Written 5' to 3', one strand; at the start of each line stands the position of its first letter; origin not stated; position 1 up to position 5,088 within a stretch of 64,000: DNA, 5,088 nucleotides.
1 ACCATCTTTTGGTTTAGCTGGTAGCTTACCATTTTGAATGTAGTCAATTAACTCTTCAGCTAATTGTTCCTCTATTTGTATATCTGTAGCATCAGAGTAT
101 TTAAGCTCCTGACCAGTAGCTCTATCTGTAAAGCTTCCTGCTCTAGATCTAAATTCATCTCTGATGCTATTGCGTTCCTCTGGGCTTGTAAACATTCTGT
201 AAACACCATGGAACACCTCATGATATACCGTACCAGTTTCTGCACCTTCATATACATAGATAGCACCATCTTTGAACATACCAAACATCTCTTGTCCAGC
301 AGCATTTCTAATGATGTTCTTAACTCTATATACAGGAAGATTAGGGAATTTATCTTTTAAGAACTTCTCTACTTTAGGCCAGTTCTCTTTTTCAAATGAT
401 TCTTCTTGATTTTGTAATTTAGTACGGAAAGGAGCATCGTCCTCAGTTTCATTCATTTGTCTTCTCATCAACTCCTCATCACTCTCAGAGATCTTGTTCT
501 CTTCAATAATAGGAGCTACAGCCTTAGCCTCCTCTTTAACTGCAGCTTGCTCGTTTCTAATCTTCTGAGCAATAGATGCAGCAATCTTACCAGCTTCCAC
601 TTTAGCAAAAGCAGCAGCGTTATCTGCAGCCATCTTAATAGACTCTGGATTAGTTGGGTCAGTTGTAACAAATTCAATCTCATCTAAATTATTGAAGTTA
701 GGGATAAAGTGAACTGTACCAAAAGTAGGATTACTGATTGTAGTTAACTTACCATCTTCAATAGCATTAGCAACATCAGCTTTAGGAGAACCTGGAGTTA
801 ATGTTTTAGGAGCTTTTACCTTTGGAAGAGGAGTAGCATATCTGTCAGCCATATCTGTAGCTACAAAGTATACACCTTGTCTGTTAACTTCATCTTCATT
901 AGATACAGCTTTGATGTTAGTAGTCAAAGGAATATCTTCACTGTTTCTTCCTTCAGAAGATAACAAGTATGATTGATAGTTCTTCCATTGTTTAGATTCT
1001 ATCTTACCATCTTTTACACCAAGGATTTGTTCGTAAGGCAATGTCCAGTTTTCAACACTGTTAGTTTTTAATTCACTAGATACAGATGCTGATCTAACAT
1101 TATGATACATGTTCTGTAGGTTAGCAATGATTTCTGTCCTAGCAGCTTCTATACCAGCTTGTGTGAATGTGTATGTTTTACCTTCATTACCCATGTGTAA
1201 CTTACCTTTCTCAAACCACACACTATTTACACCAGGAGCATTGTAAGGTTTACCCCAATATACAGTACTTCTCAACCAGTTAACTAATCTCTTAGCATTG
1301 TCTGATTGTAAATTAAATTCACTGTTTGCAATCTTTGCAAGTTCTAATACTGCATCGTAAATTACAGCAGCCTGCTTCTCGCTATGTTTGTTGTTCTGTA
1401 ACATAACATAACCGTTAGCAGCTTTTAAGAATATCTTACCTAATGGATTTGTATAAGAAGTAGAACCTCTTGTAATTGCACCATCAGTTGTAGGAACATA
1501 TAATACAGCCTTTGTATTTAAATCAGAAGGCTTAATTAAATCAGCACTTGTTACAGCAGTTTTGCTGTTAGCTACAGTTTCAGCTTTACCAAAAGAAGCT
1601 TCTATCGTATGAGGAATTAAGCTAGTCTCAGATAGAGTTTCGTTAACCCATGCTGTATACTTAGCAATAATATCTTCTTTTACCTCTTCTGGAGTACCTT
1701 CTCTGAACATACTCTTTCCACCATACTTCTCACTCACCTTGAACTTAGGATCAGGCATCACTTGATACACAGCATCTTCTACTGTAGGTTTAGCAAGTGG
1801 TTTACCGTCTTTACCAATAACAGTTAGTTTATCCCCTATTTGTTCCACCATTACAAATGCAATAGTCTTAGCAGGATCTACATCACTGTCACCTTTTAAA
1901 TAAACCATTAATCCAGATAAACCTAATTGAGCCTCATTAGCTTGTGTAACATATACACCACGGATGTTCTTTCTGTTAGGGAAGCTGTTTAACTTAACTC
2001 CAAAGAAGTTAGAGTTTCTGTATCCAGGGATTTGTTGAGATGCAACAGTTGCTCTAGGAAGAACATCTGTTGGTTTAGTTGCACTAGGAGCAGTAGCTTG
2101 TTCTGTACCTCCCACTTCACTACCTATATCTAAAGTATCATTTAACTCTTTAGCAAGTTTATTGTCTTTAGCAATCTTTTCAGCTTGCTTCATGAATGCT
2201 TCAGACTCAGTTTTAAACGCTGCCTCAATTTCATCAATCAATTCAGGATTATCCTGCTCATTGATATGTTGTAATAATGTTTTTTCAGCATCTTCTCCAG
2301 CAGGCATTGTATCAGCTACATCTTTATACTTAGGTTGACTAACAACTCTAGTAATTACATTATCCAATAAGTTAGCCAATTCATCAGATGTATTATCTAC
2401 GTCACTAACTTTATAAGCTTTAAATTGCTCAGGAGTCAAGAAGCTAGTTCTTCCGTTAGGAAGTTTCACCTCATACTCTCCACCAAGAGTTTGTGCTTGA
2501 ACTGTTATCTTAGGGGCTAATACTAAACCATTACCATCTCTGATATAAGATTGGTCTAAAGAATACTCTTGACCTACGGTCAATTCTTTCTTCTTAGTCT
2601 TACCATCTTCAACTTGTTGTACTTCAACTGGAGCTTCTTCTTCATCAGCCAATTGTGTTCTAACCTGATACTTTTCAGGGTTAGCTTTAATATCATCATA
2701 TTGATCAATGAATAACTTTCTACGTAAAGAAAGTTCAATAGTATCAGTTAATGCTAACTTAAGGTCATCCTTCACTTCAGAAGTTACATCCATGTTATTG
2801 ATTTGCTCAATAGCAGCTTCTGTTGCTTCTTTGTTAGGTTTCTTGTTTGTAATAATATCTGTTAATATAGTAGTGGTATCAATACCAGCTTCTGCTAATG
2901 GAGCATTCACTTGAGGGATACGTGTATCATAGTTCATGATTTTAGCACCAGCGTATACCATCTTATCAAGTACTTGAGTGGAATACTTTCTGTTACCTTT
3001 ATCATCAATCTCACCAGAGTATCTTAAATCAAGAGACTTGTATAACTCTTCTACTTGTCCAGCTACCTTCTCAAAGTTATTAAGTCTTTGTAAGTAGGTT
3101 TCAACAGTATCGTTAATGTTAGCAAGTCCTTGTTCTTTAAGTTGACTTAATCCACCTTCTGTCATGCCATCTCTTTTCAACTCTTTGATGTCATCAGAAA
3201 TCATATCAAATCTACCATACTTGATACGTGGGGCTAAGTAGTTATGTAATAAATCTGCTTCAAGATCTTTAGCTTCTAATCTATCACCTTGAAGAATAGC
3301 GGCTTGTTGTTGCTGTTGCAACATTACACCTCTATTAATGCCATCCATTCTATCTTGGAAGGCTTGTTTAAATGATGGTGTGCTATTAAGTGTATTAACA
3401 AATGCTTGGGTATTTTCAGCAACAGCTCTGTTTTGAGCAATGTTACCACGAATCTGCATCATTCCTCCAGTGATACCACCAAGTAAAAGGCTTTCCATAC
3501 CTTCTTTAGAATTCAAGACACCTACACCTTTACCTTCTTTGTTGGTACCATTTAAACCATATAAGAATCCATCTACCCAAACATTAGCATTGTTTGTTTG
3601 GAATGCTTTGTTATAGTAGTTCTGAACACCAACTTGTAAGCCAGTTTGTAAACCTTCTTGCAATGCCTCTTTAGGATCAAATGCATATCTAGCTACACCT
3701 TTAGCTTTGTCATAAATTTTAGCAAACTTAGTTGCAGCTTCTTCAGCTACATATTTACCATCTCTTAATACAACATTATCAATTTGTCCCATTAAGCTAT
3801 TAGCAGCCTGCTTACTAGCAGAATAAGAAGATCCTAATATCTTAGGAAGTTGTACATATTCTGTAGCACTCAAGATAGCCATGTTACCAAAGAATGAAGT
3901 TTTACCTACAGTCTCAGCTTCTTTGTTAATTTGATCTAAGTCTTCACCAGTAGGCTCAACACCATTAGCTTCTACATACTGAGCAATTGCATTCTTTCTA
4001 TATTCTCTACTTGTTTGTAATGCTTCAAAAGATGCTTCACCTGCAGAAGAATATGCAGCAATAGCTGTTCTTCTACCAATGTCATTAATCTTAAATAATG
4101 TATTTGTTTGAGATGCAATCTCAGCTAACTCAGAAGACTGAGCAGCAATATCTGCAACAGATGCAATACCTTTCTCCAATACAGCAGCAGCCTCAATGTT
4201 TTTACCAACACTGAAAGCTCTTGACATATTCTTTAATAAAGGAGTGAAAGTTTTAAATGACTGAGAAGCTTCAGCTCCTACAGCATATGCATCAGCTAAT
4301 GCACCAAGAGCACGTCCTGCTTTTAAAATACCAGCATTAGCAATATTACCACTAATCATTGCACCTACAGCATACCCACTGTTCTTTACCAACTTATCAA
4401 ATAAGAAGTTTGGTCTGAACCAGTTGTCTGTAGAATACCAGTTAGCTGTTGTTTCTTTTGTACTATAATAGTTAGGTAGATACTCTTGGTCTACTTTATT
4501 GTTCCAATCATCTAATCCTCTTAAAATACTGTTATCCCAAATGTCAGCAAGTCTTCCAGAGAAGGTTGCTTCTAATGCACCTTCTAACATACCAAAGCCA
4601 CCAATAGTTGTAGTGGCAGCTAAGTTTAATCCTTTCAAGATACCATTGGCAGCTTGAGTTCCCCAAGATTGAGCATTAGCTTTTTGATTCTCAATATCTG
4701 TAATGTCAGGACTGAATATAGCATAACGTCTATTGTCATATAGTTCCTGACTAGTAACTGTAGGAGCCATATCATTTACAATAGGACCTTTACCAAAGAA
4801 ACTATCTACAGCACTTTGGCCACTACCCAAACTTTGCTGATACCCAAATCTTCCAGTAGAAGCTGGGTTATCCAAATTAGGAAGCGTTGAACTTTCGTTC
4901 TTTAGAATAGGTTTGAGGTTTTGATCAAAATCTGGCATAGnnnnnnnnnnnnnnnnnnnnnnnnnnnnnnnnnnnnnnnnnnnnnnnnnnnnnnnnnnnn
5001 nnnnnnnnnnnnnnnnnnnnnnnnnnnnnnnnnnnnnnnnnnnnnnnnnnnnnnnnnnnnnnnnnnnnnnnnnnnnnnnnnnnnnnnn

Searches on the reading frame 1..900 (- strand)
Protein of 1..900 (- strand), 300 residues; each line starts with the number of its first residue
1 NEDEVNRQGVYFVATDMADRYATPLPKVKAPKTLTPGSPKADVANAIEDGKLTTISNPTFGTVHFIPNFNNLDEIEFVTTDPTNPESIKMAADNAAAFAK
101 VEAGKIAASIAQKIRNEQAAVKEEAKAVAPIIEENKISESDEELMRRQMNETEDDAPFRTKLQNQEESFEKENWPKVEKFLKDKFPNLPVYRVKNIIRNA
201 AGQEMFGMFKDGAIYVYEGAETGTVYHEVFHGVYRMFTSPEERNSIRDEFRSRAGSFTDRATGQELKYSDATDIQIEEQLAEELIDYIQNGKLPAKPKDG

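Call 61: find_related_loci(query=window:1-900:-, collection=viral_contigs, flank=6000)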
Query window:1-900:- (300 aa) in viral_contigs; peptide patterns used: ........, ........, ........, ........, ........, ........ (x = any residue, [..] = any of these).
12 stretches matched a pattern; 3 encode a relative of the query (tblastn E <= 1e-3); 3 distinct loci.
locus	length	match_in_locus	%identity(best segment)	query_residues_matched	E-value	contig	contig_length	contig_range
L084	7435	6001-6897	90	2-300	0e+0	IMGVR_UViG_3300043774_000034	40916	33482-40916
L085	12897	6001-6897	89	2-300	0e+0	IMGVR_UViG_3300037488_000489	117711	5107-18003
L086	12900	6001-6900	40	2-290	3e-61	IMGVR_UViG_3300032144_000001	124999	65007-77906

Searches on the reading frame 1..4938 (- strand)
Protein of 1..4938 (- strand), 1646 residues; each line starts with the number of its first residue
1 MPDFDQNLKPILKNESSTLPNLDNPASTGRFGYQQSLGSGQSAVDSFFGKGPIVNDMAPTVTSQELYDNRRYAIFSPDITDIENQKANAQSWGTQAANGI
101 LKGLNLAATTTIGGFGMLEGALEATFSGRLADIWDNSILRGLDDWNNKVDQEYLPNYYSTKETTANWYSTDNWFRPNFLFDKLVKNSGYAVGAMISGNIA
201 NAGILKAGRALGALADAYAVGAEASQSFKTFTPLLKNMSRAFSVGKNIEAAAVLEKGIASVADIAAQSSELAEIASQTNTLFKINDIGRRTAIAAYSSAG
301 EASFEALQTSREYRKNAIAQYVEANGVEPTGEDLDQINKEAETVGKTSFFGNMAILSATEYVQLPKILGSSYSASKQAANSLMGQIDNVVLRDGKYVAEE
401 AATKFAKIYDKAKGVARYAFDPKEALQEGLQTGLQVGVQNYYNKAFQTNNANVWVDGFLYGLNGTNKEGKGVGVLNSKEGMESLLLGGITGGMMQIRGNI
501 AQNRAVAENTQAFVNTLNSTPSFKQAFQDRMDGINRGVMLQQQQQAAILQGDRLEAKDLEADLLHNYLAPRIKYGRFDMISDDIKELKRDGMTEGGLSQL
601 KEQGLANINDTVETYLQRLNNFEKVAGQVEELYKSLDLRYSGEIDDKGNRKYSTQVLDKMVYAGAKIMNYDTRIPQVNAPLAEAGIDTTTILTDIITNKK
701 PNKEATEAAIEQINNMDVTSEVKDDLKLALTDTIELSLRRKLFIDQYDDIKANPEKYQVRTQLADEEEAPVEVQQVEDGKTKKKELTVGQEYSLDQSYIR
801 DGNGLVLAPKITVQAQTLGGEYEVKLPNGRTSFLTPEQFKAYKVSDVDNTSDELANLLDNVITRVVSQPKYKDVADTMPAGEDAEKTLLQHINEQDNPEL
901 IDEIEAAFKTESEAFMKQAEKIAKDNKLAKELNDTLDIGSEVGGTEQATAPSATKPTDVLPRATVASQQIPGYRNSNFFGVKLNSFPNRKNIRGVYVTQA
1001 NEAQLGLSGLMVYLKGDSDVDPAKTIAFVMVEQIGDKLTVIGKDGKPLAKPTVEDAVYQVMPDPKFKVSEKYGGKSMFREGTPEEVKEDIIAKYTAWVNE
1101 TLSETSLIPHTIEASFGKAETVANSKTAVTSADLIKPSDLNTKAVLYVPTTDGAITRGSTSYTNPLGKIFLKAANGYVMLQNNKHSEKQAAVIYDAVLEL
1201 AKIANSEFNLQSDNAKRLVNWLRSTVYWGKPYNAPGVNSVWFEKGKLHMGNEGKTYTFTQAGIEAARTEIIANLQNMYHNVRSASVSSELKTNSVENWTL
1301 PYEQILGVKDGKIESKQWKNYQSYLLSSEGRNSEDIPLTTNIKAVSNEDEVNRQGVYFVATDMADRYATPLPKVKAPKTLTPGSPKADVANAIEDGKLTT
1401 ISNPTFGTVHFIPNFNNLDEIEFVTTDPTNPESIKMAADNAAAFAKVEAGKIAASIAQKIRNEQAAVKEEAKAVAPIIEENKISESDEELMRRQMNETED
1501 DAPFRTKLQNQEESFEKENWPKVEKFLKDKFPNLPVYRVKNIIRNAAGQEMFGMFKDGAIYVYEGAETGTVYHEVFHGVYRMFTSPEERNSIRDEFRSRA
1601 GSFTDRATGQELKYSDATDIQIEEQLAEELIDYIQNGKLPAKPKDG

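Call 44: search_protein_families(library=phrogs, proteins=[window:1-4938:-], max_evalue=0.001)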
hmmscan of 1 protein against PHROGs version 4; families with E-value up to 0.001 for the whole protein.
window:1-4938:- (1646 aa): 0 families

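Call 45: search_solved_structures(query=window:1-4938:-, max_evalue=0.01)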
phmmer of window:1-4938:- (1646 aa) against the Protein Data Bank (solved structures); distinct sequences matched with E-value up to 0.01: 0.

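Call 60: search_protein_families(library=pfam, proteins=[window:1-4938:-], max_evalue=0.01)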
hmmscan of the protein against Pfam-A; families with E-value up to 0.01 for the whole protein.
window:1-4938:- (1646 aa): 1 family
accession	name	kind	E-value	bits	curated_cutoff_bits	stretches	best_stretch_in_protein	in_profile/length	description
PF11140.13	DUF2913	-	0.00013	22.2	23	1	550-636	23-106/207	Protein of unknown function (DUF2913)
